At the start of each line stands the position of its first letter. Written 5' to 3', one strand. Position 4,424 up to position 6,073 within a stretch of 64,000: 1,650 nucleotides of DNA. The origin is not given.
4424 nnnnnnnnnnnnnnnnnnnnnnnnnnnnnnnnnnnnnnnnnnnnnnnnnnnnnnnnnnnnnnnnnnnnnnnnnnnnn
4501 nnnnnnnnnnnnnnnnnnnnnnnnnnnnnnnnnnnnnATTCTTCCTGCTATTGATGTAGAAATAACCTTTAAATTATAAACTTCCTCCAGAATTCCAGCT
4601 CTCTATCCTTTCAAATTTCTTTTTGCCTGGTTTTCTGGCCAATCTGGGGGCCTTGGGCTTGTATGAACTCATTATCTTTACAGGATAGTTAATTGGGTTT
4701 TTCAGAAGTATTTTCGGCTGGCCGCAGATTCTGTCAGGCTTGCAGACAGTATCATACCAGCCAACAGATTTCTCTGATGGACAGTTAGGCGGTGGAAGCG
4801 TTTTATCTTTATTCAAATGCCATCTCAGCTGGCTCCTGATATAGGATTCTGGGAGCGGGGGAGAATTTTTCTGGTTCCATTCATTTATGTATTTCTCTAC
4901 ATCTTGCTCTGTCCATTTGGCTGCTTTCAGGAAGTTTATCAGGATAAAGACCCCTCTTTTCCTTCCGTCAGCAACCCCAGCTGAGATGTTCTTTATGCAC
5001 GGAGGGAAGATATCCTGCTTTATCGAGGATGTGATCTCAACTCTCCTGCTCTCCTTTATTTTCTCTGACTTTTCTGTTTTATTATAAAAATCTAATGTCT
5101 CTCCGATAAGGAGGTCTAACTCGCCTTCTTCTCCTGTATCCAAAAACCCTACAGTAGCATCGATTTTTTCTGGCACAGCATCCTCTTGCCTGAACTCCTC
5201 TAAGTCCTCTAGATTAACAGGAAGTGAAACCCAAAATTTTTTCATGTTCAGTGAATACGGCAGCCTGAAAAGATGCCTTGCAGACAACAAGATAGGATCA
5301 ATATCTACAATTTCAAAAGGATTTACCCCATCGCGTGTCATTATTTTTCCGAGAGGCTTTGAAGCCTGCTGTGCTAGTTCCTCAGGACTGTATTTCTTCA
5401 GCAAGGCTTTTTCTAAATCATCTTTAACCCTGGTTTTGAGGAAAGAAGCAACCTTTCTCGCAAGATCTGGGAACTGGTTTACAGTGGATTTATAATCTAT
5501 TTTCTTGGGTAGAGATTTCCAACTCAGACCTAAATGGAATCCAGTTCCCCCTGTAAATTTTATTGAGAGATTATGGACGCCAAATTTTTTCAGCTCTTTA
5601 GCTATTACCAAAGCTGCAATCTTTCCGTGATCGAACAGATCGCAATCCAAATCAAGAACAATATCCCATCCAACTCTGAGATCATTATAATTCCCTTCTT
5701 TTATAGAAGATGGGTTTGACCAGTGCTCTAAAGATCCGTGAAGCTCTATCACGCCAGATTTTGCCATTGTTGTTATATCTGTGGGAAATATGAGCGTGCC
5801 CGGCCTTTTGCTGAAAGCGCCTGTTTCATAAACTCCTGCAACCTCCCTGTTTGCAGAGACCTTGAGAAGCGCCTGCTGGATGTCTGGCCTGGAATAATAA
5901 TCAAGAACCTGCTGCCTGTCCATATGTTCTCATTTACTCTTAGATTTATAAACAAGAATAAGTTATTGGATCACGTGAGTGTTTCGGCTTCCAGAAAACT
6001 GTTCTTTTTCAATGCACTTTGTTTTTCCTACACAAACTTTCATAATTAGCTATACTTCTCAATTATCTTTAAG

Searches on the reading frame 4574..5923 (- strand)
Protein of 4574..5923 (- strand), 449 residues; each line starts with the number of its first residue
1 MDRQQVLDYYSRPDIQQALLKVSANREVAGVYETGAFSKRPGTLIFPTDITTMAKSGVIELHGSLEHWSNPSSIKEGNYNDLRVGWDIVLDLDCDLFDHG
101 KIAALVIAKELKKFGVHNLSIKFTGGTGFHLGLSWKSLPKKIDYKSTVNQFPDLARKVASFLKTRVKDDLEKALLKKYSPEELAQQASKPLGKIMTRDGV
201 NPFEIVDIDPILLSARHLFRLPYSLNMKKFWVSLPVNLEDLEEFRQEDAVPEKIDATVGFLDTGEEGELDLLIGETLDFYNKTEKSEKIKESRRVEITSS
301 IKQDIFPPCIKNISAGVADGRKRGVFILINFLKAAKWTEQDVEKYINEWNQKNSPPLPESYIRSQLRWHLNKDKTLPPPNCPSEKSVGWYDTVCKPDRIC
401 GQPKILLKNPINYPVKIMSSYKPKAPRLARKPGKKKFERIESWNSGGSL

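Call 3: search_protein_families(library=pfam, proteins=[window:4574-5923:-], max_evalue=1)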
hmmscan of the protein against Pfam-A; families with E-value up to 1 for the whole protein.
window:4574-5923:- (449 aa): 4 families
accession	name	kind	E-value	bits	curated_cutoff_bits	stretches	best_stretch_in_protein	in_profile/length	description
PF04104.19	DNA_primase_lrg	-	1.4e-06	28.3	22.4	1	276-382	78-189/266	Eukaryotic and archaeal DNA primase, large subunit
PF21686.3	LigD_Prim-Pol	-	0.0006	19.9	27.4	1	49-165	75-175/254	LigD, primase-polymerase domain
PF01896.25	DNA_primase_S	-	0.00077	20.3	26.8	1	102-237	26-162/163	DNA primase small subunit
PF08708.16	PriCT_1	-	0.062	13.3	21.1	1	334-364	26-56/67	Primase C terminal 1 (PriCT-1)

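Call 4: search_protein_families(library=ncbifam, proteins=[window:4574-5923:-], max_evalue=1)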
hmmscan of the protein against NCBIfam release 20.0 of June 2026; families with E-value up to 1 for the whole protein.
window:4574-5923:- (449 aa): 6 families
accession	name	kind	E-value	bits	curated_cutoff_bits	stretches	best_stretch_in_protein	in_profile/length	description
NF002589.0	PRK02249.1-3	equivalog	0.0004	20.1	339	1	285-413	217-337/348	DNA primase regulatory subunit PriL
NF002588.0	PRK02249.1-2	equivalog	0.00051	19.5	439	1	283-420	205-334/360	DNA primase regulatory subunit PriL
NF003051.0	PRK03968.1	equivalog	0.0009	18.4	431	1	280-331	223-275/406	DNA primase large subunit PriL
NF033412.1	primase_PriX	equivalog_domain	0.0069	16.7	50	1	313-379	10-81/102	DNA primase noncatalytic subunit PriX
NF033748.1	class_F_sortase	subfamily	0.19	11.3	166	1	367-396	27-56/155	class F sortase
TIGR00335.1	primase_sml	equivalog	0.19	11.1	143.5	0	99-133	118-154/324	DNA primase catalytic subunit PriS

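Call 11: find_homologous_proteins(query=window:4574-5923:-, max_evalue=1e-10)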
Query window:4574-5923:- (449 aa): 1249 proteins with E <= 1e-10 among 6824 candidates; the best 120 are listed.
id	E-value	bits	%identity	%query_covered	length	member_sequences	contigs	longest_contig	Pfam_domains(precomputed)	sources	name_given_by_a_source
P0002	0.0e+0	1031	100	100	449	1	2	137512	-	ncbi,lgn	-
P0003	9.3e-254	860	82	99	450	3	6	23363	-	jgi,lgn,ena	-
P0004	1.2e-232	791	74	100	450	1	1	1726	PF21686.4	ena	-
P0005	7.7e-218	742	69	100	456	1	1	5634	PF21686.4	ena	-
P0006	5.0e-217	739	69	100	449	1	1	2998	PF01896.26,PF21686.4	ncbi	-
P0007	1.5e-210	718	69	99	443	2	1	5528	-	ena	-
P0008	4.2e-209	713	69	100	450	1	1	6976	PF01896.26,PF21686.4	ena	-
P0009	3.2e-207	707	67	100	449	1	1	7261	PF01896.26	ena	-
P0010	8.1e-206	702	67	100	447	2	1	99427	-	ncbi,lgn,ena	-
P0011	8.9e-205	699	68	100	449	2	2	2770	PF01896.26,PF04104.20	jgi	-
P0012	1.1e-168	580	56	98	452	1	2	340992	-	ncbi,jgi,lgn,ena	-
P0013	3.2e-164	565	54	96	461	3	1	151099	PF04104.20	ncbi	-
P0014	3.8e-164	565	53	98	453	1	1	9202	-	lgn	-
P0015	6.4e-164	564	56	92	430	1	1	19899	PF01896.26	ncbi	-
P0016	1.4e-162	560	54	98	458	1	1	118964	PF21686.4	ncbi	-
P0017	3.9e-156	538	53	94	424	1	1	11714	PF01896.26,PF21686.4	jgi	-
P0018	9.5e-156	537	55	92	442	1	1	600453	PF04104.20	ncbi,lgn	-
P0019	3.5e-155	535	53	94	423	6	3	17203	PF01896.26,PF21686.4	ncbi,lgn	-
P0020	6.3e-155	534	50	98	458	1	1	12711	PF01896.26,PF21686.4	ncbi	-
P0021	1.3e-152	527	51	95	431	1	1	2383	PF01896.26,PF21686.4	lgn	-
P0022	6.4e-151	521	52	97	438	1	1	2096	PF01896.26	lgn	-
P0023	3.0e-149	516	53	93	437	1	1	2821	PF04104.20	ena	-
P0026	4.5e-148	512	52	92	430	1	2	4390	PF01896.26,PF21686.4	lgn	-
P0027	8.1e-148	511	50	97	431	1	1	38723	PF21686.4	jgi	jgi:DNA primase catalytic subunit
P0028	2.4e-147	509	53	92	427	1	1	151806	PF04104.20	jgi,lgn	jgi:DNA primase catalytic subunit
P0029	7.9e-147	508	51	92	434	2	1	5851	PF21686.4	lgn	-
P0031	1.3e-146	507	52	93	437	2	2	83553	PF04104.20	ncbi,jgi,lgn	jgi:DNA primase catalytic subunit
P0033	3.2e-146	506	55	92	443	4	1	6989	PF21686.4,PF04104.20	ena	-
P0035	2.2e-145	503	52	94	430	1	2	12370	PF01896.26,PF21686.4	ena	-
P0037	3.2e-145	502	50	92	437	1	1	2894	PF01896.26,PF21686.4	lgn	-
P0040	8.9e-144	498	50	91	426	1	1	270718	PF01896.26,PF21686.4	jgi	jgi:hypothetical protein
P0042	1.8e-143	497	50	96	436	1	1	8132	PF21686.4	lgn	-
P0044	2.7e-143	496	50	93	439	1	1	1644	PF01896.26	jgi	jgi:hypothetical protein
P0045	3.5e-143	496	49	93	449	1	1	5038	PF21686.4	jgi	jgi:hypothetical protein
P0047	3.7e-143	496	49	98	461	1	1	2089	PF01896.26,PF21686.4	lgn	-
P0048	4.5e-143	495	51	92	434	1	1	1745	PF01896.26,PF21686.4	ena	-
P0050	6.4e-143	495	51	93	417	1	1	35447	PF04104.20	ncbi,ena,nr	ncbi:MAG: hypothetical protein J7K72_05150 [Candidatus Aenigmarchaeota archaeon]|nr:hypothetical pro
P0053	2.4e-142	493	48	96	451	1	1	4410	PF21686.4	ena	-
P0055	2.9e-142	493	50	94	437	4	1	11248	PF01896.26,PF21686.4,PF04104.20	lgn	-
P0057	7.2e-142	491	51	93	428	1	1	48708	PF21686.4,PF04104.20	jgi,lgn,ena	jgi:hypothetical protein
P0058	7.4e-142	491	48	97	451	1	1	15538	PF01896.26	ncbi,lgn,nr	ncbi:MAG: hypothetical protein JW754_05695 [Candidatus Aenigmarchaeota archaeon]|nr:hypothetical pro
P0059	8.0e-142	491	53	91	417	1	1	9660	PF01896.26,PF04104.20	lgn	-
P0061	1.2e-141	491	49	95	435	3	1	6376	PF21686.4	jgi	jgi:hypothetical protein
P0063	2.4e-141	490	47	98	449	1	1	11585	PF01896.26,PF21686.4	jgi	jgi:hypothetical protein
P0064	3.0e-141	489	50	93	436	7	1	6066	PF01896.26,PF04104.20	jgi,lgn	jgi:hypothetical protein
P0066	6.8e-141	488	50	93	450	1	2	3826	PF01896.26,PF21686.4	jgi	jgi:DNA primase catalytic subunit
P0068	1.7e-140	487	49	93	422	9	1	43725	PF01896.26,PF21686.4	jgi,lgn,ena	-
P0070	2.7e-140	486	47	93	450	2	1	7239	PF04104.20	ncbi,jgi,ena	-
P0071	3.3e-140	486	49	94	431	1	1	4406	PF21686.4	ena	-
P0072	4.2e-140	486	48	96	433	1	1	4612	PF01896.26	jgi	-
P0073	4.3e-140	486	50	94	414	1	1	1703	PF01896.26,PF21686.4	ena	-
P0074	4.4e-140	486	48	94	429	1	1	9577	PF01896.26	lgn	-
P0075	5.4e-140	485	50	93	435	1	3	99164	PF04104.20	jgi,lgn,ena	jgi:hypothetical protein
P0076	5.9e-140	485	49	94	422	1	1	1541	PF01896.26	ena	-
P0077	6.7e-140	485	51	93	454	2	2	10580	PF01896.26,PF21686.4,PF04104.20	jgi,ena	-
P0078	8.7e-140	485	52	94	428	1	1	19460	PF21686.4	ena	-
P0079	1.5e-139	484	52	93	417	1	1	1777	PF01896.26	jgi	jgi:DNA primase catalytic subunit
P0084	3.0e-139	483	50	92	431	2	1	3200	PF21686.4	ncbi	ncbi:MAG: hypothetical protein QW286_02545, partial [Candidatus Aenigmatarchaeota archaeon]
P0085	9.5e-139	481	52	93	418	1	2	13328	PF21686.4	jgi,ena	-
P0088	1.9e-138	480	49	97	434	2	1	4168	PF21686.4,PF04104.20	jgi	-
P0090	2.7e-138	480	49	93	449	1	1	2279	PF21686.4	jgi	jgi:hypothetical protein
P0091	3.2e-138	479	48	93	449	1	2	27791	PF21686.4,PF04104.20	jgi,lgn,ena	-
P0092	3.7e-138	479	48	96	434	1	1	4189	PF21686.4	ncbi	-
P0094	4.8e-138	479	47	92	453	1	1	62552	PF01896.26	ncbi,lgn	-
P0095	5.7e-138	479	47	95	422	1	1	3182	PF21686.4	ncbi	-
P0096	6.9e-138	478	52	93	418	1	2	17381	PF01896.26,PF21686.4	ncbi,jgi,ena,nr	ncbi:MAG TPA: hypothetical protein ENG42_02520 [Candidatus Aenigmarchaeota archaeon]|nr:MAG: hypothe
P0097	7.4e-138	478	47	96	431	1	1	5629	PF01896.26,PF21686.4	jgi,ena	-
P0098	7.9e-138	478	51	93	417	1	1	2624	PF21686.4,PF04104.20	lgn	-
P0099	8.0e-138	478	48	94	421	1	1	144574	PF21686.4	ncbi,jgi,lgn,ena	-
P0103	1.2e-137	477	48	93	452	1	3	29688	PF21686.4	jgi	jgi:DNA primase catalytic subunit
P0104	1.4e-137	477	49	99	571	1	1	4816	PF21686.4,PF04104.20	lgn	-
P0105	1.8e-137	477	49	93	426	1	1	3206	PF21686.4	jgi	jgi:DNA primase catalytic subunit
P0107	2.2e-137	477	49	93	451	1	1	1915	PF01896.26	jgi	-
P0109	2.9e-137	476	47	93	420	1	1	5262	PF01896.26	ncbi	-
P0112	4.1e-137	476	51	93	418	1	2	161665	PF01896.26,PF04104.20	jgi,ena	-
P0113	5.5e-137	475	49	93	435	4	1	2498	PF21686.4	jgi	-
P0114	6.8e-137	475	47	97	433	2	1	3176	PF21686.4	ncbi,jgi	ncbi:MAG: non-homologous end-joining DNA ligase LigD [Candidatus Thorarchaeota archaeon]|jgi:DNA pri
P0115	8.2e-137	475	48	92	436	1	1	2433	PF01896.26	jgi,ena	-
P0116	9.4e-137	475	48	93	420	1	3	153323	PF01896.26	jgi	jgi:DNA primase catalytic subunit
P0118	2.1e-136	473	48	93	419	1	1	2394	PF01896.26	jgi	-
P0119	2.7e-136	473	45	96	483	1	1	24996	PF01896.26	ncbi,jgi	-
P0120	2.7e-136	473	49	93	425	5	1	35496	PF01896.26,PF21686.4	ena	-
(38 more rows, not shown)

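Call 14: find_encoding_contigs(protein=P0003, flank=5000, max_places=3)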
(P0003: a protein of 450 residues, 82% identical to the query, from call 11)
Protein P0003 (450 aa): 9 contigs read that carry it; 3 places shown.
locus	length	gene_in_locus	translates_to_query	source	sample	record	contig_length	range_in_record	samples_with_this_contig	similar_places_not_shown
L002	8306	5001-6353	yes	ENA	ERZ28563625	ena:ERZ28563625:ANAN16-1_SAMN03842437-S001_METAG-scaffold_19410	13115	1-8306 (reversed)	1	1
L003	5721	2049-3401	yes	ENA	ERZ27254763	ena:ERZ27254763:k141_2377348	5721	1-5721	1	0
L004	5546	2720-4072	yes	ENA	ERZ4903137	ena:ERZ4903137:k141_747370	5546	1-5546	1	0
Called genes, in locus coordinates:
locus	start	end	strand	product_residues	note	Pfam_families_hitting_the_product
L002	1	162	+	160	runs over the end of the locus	PF06941:NT5C (weak)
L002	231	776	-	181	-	-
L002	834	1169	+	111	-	-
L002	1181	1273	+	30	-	-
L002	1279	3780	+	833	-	PF17900:Peptidase_M1_N, PF01433:Peptidase_M1, PF11838:ERAP1_C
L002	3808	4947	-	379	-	PF01266:DAO (faint), PF01494:FAD_binding_3, PF07992:Pyr_redox_2 (faint), PF13450:NAD_binding_8 (weak)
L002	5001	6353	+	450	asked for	-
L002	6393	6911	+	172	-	PF05916:Sld5, PF27418:GINS23_N (weak), PF22090:Gins51_C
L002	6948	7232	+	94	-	PF00935:Ribosomal_L44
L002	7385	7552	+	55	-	PF01667:Ribosomal_S27e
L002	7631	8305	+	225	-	?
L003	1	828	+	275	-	?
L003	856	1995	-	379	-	PF01266:DAO (faint), PF01494:FAD_binding_3, PF07992:Pyr_redox_2 (faint), PF13450:NAD_binding_8 (weak)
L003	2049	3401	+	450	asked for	-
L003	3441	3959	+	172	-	PF05916:Sld5, PF27418:GINS23_N (weak), PF22090:Gins51_C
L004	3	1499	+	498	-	?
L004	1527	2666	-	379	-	PF01266:DAO (faint), PF01494:FAD_binding_3, PF07992:Pyr_redox_2 (faint), PF13450:NAD_binding_8 (weak)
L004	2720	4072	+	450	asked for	-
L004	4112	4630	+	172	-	PF05916:Sld5, PF27418:GINS23_N (weak), PF22090:Gins51_C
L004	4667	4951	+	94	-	PF00935:Ribosomal_L44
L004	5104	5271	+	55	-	PF01667:Ribosomal_S27e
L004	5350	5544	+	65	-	?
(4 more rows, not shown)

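Call 15: find_encoding_contigs(protein=P0010, flank=5000, max_places=2)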
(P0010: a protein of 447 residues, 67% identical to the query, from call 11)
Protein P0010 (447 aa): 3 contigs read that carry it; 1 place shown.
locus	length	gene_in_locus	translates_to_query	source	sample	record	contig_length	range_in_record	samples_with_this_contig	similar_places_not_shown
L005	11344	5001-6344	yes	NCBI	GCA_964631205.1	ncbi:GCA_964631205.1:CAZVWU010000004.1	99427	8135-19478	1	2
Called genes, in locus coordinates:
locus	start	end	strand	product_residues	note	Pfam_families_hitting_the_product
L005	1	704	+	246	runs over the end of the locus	PF00705:PCNA_N, PF02144:Rad1 (weak), PF02747:PCNA_C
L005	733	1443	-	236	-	-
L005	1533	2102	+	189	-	PF06941:NT5C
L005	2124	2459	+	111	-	-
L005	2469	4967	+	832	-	PF17900:Peptidase_M1_N, PF01433:Peptidase_M1, PF11838:ERAP1_C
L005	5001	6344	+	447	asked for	-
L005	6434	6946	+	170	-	PF05916:Sld5, PF27418:GINS23_N (weak), PF22090:Gins51_C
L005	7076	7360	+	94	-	PF00935:Ribosomal_L44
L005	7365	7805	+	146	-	-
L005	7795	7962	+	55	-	PF01667:Ribosomal_S27e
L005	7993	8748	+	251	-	PF00575:S1 (faint), PF07541:EIF_2_alpha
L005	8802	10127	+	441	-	PF02881:SRP54_N, PF13401:AAA_22 (weak), PF00448:SRP54, PF01656:CbiA (weak), PF02978:SRP_SPB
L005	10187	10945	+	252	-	PF00009:GTP_EFTU (weak), PF00350:Dynamin_N (faint), PF02421:FeoB_N (faint), PF16897:MMR_HSR1_Xtn (weak), PF03193:RsgA_GTPase, PF01926:MMR_HSR1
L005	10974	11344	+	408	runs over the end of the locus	PF22023:Pus10_THUMP_arc, PF21238:Pus10_C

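Call 16: find_encoding_contigs(protein=P0012, flank=5000, max_places=2)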
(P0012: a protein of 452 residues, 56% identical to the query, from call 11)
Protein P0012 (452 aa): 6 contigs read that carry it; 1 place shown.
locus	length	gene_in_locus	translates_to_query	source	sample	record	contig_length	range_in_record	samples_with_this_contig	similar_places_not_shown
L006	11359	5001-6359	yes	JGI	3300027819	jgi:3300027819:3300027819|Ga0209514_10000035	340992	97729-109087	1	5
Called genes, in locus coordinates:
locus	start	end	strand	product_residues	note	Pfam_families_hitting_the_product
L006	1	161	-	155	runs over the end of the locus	-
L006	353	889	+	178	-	PF01551:Peptidase_M23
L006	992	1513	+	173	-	PF00578:AhpC-TSA, PF08534:Redoxin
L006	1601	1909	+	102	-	PF01521:Fe-S_biosyn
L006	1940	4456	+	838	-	PF17900:Peptidase_M1_N, PF01433:Peptidase_M1, PF11838:ERAP1_C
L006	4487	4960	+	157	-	-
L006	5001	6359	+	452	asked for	-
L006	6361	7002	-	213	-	PF14602:Hexapep_2 (faint), PF25087:GMPPB_C (faint), PF25084:LbH_EIF2B, PF00132:Hexapep (weak)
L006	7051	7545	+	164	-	PF05916:Sld5, PF27418:GINS23_N, PF22090:Gins51_C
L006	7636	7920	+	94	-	PF00935:Ribosomal_L44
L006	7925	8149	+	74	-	-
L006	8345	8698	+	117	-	-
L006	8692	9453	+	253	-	PF00575:S1 (weak), PF07541:EIF_2_alpha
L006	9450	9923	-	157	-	-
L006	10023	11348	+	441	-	PF02881:SRP54_N, PF00448:SRP54, PF01656:CbiA (weak), PF02978:SRP_SPB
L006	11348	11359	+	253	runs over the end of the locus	PF00009:GTP_EFTU (faint), PF00350:Dynamin_N (faint), PF03193:RsgA_GTPase, PF16897:MMR_HSR1_Xtn (weak), PF01926:MMR_HSR1, PF02421:FeoB_N (weak)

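Call 35: find_related_loci(query=A2, collection=genome_contigs, flank=4000)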
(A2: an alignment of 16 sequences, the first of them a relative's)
Query A2 (449 aa) in genome_contigs; peptide patterns used: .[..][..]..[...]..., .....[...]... (x = any residue, [..] = any of these).
600 stretches matched a pattern (row limit reached: there are more); 583 encode a relative of the query (tblastn E <= 1e-3); the best 80 are kept; 80 distinct loci.
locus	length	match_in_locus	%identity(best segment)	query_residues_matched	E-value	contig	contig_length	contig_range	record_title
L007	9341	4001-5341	67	1-449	0e+0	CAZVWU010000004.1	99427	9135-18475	MAG TPA_asm: uncultured archaeon isolate SRP178908_co1_337 genome assembly, contig: NODE_90_length_99427_cov_16.964155,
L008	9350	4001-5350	52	1-439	2e-162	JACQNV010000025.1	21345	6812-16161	MAG: Candidatus Aenigmatarchaeota archaeon isolate NC_groundwater_1264_Ag_S-0.2um_39_39 S_p2_S4_coassembly_k141_1368387,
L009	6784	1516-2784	53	1-425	7e-161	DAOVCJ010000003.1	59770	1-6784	MAG TPA_asm: Candidatus Aenigmatarchaeota archaeon isolate CSMAG_1028 CSMAG_1028_k141_3634001_length_59770_cov_15.8922,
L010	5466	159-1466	50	1-439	2e-158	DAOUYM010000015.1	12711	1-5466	MAG TPA_asm: Candidatus Aenigmatarchaeota archaeon isolate CSMAG_927 CSMAG_927_k141_1967159_length_12711_cov_11.0000, wh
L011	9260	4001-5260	53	1-422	5e-158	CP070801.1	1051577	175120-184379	MAG: Candidatus Aenigmatarchaeota archaeon isolate bin1364 chromosome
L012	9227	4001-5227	55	1-414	2e-157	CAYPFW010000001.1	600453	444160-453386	MAG TPA_asm: uncultured archaeon isolate ERP125453_co1_90 genome assembly, contig: NODE_2_length_600453_cov_19.352196, w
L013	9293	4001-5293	51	1-436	1e-150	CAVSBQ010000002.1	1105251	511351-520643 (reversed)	MAG: Candidatus Aenigmarchaeota archaeon isolate MFD04408.bin.2.45 genome assembly, contig: contig_22876, whole genome s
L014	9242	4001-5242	52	1-415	3e-150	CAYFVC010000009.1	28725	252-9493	MAG TPA_asm: uncultured archaeon isolate ERP108616_co1_107 genome assembly, contig: k119_813484, whole genome shotgun se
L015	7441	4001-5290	49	1-430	3e-150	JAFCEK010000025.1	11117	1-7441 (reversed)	MAG: Candidatus Aenigmatarchaeota archaeon isolate Meg22_1214_Bin_103 Meg22_1214_Bin_103_scaffold_22186, whole genome sh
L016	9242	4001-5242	52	1-419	2e-149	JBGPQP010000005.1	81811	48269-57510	MAG: Candidatus Aenigmatarchaeota archaeon isolate OBJ1_062018_150_3 k141_2477158_length_81811_cov_13.1754, whole genome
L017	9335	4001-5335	48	1-418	2e-147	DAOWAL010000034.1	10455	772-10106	MAG TPA_asm: Candidatus Aenigmatarchaeota archaeon isolate CSMAG_1834 CSMAG_1834_k141_11131_length_10455_cov_7.0000, who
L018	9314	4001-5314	48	3-436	2e-145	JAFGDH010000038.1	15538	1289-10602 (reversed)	MAG: Candidatus Aenigmatarchaeota archaeon isolate Zod_Metabat.1163 k87_11759477, whole genome shotgun sequence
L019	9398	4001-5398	46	1-447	1e-145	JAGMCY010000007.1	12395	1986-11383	MAG: Candidatus Aenigmatarchaeota archaeon isolate RS_17_31 ZL495.bin.31.fa_7, whole genome shotgun sequence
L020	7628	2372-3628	53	1-422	8e-145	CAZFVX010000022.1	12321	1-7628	MAG TPA_asm: uncultured archaeon isolate binchicken_co6_161 genome assembly, contig: NODE_6053_length_12321_cov_9.778167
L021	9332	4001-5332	48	1-418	1e-144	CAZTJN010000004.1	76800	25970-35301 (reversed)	MAG TPA_asm: uncultured archaeon isolate binchicken_co184_466 genome assembly, contig: NODE_311_length_76800_cov_26.6686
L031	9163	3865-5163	48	1-424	7e-142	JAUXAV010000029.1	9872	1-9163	MAG: Candidatus Aenigmatarchaeota archaeon isolate CSMAG_2771 CSMAG_2771_k141_162400_length_9872_cov_200.5568, whole gen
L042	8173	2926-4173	44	5-414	2e-112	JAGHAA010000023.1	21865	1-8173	MAG: Candidatus Aenigmatarchaeota archaeon isolate AUK218 PB_MBMC_172_c_000000000084, whole genome shotgun sequence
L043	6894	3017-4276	42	1-414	5e-108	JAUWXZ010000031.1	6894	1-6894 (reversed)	MAG: Candidatus Aenigmatarchaeota archaeon isolate CSMAG_2697 CSMAG_2697_k141_1577165_length_6894_cov_8.0000, whole geno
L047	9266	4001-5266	41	1-419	4e-106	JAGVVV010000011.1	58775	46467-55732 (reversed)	MAG: Candidatus Aenigmatarchaeota archaeon isolate RIFCSPLOWO2_01_FULL_39_12 rifcsplowo2_01_scaffold_491, whole genome s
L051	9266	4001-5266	41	1-416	3e-105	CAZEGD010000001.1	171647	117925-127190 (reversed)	MAG TPA_asm: uncultured archaeon isolate binchicken_co100_354 genome assembly, contig: NODE_45_length_171647_cov_7.22280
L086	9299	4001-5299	39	1-427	3e-97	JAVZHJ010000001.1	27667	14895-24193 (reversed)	MAG: Candidatus Aenigmatarchaeota archaeon isolate DRTY-6_201808_bins_83 DRTY-6_201808_bins_83_scaffold_1, whole genome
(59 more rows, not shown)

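Call 47: find_encoding_contigs(protein=P0008, flank=4000, max_places=2)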
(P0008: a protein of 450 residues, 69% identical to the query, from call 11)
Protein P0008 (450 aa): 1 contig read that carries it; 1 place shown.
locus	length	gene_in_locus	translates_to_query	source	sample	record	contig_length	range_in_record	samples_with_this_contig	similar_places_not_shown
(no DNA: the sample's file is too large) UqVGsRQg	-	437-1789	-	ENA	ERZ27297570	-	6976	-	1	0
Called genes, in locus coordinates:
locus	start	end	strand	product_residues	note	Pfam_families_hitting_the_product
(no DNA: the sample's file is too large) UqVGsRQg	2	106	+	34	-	?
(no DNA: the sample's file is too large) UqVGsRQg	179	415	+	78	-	-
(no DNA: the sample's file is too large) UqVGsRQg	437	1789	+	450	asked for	PF21686:LigD_Prim-Pol (faint), PF01896:DNA_primase_S (weak)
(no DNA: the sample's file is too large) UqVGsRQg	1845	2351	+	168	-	PF05916:Sld5, PF27418:GINS23_N (weak), PF22090:Gins51_C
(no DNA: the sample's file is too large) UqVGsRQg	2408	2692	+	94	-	PF00935:Ribosomal_L44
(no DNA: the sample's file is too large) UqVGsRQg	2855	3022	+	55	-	PF01667:Ribosomal_S27e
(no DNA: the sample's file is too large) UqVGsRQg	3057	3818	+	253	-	PF07541:EIF_2_alpha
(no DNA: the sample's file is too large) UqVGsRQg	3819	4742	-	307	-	-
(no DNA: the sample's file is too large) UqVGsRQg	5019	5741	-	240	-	-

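Call 48: find_encoding_contigs(protein=P0009, flank=4000, max_places=2)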
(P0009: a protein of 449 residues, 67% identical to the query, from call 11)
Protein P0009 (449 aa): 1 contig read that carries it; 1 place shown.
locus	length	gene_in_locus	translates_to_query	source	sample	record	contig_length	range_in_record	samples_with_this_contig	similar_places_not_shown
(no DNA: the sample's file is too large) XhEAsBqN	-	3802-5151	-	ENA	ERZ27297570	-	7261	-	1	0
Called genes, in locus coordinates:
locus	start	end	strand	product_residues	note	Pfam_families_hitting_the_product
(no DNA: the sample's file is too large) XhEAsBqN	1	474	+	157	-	?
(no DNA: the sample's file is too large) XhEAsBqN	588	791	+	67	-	-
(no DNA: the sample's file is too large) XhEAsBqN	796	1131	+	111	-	-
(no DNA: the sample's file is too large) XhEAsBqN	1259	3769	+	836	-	PF17900:Peptidase_M1_N, PF01433:Peptidase_M1, PF11838:ERAP1_C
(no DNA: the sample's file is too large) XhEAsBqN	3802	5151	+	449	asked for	PF01896:DNA_primase_S (weak)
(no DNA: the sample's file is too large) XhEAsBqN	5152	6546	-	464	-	PF02878:PGM_PMM_I, PF02879:PGM_PMM_II, PF02880:PGM_PMM_III, PF00408:PGM_PMM_IV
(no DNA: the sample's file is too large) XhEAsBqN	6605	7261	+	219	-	?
